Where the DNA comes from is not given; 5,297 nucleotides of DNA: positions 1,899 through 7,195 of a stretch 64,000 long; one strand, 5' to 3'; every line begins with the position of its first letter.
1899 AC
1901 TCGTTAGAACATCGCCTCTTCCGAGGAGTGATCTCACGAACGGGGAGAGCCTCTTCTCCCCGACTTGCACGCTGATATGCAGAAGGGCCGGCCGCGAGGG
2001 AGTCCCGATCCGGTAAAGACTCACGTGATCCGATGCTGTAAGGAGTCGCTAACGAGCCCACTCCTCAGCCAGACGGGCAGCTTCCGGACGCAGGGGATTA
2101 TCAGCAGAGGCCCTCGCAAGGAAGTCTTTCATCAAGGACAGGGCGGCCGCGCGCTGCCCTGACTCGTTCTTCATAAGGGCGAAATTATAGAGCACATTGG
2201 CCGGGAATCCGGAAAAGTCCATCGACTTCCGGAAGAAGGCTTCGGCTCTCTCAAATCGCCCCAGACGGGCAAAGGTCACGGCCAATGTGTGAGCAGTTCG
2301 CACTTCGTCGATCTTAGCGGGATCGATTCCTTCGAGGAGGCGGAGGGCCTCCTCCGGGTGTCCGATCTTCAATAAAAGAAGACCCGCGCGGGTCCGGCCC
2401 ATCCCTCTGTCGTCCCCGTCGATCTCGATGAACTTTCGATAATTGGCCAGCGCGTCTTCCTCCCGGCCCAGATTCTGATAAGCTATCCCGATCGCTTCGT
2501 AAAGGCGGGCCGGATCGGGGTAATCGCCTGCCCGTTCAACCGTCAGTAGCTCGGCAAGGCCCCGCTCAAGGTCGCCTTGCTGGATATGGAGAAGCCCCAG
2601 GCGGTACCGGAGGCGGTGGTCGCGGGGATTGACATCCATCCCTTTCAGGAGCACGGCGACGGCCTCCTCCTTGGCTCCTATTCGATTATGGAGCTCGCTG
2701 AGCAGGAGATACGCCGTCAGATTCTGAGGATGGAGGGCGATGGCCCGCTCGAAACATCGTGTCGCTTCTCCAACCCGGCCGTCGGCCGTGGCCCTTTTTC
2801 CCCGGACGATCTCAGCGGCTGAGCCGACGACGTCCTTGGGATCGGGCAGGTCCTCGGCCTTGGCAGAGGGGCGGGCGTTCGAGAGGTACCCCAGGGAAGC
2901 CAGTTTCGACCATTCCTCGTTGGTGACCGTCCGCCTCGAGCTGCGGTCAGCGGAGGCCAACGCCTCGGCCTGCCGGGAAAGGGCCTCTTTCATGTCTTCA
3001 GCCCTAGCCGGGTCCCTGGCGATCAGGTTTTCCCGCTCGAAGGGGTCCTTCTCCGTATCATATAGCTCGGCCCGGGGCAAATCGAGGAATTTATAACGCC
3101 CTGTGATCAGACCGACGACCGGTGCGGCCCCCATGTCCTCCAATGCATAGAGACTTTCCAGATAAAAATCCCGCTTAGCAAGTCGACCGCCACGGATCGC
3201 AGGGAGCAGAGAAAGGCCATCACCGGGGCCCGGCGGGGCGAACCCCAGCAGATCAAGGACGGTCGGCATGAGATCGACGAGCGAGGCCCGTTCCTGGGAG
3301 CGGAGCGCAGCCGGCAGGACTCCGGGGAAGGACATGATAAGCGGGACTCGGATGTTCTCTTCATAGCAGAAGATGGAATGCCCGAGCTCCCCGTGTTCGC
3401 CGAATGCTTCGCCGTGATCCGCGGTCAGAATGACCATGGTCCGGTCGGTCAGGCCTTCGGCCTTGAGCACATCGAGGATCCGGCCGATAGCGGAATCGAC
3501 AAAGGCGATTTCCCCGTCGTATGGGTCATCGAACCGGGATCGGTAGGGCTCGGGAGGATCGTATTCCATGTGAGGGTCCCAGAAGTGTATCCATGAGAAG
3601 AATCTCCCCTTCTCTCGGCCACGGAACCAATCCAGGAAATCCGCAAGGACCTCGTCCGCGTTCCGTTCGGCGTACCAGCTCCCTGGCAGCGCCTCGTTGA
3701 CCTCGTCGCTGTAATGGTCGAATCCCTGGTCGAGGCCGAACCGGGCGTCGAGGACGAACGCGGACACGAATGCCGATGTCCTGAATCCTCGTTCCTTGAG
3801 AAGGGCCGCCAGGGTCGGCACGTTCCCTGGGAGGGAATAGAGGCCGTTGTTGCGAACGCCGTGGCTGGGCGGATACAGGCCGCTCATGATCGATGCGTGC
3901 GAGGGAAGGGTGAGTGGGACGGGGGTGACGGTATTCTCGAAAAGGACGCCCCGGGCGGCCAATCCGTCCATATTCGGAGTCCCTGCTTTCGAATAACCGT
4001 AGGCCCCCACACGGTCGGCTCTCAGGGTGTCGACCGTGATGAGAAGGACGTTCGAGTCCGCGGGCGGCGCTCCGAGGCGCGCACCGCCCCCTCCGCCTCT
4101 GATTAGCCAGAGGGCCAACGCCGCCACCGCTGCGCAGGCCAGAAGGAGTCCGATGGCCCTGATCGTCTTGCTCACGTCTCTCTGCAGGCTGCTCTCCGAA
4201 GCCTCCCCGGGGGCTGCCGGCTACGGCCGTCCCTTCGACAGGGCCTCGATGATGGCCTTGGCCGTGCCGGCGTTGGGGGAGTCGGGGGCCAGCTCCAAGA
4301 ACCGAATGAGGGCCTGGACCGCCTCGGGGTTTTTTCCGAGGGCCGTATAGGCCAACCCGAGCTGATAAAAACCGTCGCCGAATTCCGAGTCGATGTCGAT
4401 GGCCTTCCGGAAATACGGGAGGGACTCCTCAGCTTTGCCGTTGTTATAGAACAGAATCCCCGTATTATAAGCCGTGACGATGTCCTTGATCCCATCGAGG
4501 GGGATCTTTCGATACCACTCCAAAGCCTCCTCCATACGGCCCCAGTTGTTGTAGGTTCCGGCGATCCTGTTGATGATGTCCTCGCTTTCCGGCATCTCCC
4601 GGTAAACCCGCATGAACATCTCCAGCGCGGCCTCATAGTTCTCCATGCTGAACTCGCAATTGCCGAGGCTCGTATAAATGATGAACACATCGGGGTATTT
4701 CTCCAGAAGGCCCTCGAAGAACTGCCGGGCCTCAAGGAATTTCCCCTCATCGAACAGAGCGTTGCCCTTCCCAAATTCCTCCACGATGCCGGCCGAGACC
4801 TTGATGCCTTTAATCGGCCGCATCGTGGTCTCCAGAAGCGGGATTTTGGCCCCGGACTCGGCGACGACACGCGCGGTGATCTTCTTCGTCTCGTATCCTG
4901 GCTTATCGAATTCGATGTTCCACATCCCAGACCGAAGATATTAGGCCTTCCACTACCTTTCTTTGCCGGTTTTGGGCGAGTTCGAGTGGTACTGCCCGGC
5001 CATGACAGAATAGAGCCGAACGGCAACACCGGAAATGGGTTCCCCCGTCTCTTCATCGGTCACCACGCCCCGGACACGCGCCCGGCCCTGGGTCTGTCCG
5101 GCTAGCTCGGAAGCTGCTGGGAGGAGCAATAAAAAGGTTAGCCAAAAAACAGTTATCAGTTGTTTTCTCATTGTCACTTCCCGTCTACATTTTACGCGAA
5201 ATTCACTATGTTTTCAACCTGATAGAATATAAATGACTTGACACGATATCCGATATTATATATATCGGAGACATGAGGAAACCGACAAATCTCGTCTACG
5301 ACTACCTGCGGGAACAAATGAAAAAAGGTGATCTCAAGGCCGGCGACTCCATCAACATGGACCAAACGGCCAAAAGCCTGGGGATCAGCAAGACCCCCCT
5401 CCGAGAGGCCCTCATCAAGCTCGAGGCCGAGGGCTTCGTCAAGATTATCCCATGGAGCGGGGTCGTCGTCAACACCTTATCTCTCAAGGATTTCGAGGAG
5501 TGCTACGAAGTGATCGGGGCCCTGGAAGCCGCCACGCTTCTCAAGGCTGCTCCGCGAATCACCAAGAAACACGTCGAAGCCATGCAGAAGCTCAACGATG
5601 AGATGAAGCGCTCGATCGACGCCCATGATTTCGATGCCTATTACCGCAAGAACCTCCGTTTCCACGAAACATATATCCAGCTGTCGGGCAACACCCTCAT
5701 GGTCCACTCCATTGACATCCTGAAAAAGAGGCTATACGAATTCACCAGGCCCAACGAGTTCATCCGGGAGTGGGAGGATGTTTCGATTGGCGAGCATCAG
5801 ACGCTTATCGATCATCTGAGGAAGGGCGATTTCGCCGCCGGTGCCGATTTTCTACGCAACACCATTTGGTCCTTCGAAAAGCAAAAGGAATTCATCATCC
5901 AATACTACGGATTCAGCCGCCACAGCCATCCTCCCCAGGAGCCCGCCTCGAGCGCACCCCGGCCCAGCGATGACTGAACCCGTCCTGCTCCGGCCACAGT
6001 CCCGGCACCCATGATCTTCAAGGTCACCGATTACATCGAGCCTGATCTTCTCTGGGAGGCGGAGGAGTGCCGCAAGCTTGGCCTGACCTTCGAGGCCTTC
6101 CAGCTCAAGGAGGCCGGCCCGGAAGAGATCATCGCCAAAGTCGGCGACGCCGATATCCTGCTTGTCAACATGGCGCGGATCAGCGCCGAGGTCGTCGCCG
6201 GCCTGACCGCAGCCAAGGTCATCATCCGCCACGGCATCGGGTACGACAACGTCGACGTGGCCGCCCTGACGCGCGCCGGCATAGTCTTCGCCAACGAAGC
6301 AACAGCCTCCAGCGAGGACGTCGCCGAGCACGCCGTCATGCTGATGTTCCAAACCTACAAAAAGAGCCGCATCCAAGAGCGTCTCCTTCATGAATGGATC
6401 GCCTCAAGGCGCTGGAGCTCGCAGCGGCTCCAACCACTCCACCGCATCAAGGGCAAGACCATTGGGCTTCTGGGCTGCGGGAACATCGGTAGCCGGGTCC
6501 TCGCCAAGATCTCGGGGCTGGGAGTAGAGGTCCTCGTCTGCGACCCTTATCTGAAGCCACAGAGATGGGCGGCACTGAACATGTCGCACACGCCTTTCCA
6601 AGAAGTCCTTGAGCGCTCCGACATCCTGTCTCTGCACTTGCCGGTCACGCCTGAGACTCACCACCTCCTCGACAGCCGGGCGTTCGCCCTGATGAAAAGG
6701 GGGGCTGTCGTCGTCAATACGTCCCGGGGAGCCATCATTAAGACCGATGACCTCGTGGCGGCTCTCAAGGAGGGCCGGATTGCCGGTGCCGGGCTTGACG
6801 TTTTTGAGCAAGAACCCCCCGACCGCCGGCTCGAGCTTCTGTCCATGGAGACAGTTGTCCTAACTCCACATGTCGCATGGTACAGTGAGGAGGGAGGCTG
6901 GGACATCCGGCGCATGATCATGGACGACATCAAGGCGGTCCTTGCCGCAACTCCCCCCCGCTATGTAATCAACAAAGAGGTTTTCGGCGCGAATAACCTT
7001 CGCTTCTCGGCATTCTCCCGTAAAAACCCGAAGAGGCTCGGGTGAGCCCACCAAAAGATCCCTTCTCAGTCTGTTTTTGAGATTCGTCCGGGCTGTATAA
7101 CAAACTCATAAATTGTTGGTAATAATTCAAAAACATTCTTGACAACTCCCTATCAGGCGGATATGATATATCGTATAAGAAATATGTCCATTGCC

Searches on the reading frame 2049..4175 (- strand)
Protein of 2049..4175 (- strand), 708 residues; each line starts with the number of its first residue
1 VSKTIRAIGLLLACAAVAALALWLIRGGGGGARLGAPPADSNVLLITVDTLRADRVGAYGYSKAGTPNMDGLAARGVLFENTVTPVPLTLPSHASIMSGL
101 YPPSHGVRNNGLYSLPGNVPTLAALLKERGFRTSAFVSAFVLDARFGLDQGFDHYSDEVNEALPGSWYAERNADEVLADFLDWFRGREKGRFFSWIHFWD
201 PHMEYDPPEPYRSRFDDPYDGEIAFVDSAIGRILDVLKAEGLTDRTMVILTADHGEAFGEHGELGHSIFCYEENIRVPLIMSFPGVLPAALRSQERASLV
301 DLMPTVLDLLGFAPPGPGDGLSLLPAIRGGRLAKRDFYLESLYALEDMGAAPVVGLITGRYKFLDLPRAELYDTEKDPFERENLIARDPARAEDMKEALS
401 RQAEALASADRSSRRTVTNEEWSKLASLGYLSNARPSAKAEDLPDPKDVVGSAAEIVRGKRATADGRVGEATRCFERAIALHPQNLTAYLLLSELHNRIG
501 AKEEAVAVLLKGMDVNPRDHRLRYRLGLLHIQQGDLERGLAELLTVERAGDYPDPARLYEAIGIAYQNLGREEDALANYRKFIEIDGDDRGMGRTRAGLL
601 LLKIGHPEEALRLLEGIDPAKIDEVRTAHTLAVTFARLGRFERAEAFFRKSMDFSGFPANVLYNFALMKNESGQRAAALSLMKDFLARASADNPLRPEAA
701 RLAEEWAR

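Call 8: search_protein_families(library=pfam, proteins=[window:2049-4175:-], max_evalue=0.001)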
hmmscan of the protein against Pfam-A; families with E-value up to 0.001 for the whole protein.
window:2049-4175:- (708 aa): 20 families
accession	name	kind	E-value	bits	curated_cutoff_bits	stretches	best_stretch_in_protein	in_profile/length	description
PF00884.28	Sulfatase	-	4.6e-49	167.8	25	1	41-311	1-300/301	Sulfatase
PF01663.27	Phosphodiest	-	1.6e-18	67.9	23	2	43-113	1-68/342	Type I phosphodiesterase / nucleotide pyrophosphatase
PF13181.12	TPR_8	-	2.5e-16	58.8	25.7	1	556-588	1-33/34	Tetratricopeptide repeat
PF07719.23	TPR_2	-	1.1e-15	56.8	27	0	556-588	1-33/34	Tetratricopeptide repeat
PF13424.12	TPR_12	-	6.7e-14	52.3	30.1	1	608-653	27-73/77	Tetratricopeptide repeat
PF16347.10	SGSH_C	-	7.8e-14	52.5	29.3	1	259-402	1-147/154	N-sulphoglucosamine sulphohydrolase, C-terminal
PF00515.34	TPR_1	-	7.2e-12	45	27.8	0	557-588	2-33/34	Tetratricopeptide repeat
PF13431.12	TPR_17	-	2.7e-11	43.3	24.4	0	474-506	1-33/34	Tetratricopeptide repeat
PF13428.12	TPR_14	-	4.9e-11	42.6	23.5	0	459-494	8-43/44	Tetratricopeptide repeat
PF13432.12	TPR_16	-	1.4e-10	41.9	32.7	1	459-510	4-55/65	Tetratricopeptide repeat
PF14559.12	TPR_19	-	2e-09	38.1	25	1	463-519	2-58/68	Tetratricopeptide repeat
PF13414.12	TPR_11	-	3.3e-09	36.7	26.8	0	463-496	5-38/42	TPR repeat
PF13429.12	TPR_15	-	1.7e-08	34.7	26.2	1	484-589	144-247/280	Tetratricopeptide repeat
PF13371.12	TPR_9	-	4.5e-07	30.2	35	0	503-543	12-52/73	Tetratricopeptide repeat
PF14561.12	TPR_20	-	1.6e-06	28.8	25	0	515-546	17-48/90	Tetratricopeptide repeat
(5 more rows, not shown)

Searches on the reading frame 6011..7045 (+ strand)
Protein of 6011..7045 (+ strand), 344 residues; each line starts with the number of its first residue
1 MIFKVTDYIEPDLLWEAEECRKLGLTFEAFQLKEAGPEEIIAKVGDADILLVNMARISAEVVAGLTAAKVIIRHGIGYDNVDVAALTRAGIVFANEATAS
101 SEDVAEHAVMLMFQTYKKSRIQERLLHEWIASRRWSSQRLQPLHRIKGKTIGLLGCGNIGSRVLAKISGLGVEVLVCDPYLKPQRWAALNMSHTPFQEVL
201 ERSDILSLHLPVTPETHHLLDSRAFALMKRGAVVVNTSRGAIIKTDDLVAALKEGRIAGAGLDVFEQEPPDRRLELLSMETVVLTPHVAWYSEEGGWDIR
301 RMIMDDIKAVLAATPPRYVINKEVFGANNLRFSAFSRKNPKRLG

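Call 8: search_protein_families(library=pfam, proteins=[window:6011-7045:+], max_evalue=0.001)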
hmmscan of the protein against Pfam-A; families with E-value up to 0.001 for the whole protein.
window:6011-7045:+ (344 aa): 3 families
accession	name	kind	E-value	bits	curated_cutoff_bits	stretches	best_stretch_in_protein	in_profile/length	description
PF02826.25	2-Hacid_dh_C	-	1.2e-55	188.1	25.1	1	126-289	14-178/178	D-isomer specific 2-hydroxyacid dehydrogenase, NAD binding domain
PF00389.36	2-Hacid_dh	-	3.4e-21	75.8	24.6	1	30-321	25-134/134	D-isomer specific 2-hydroxyacid dehydrogenase, catalytic domain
PF03446.21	NAD_binding_2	-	0.00021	21.8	21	1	150-257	1-112/161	NAD binding domain of 6-phosphogluconate dehydrogenase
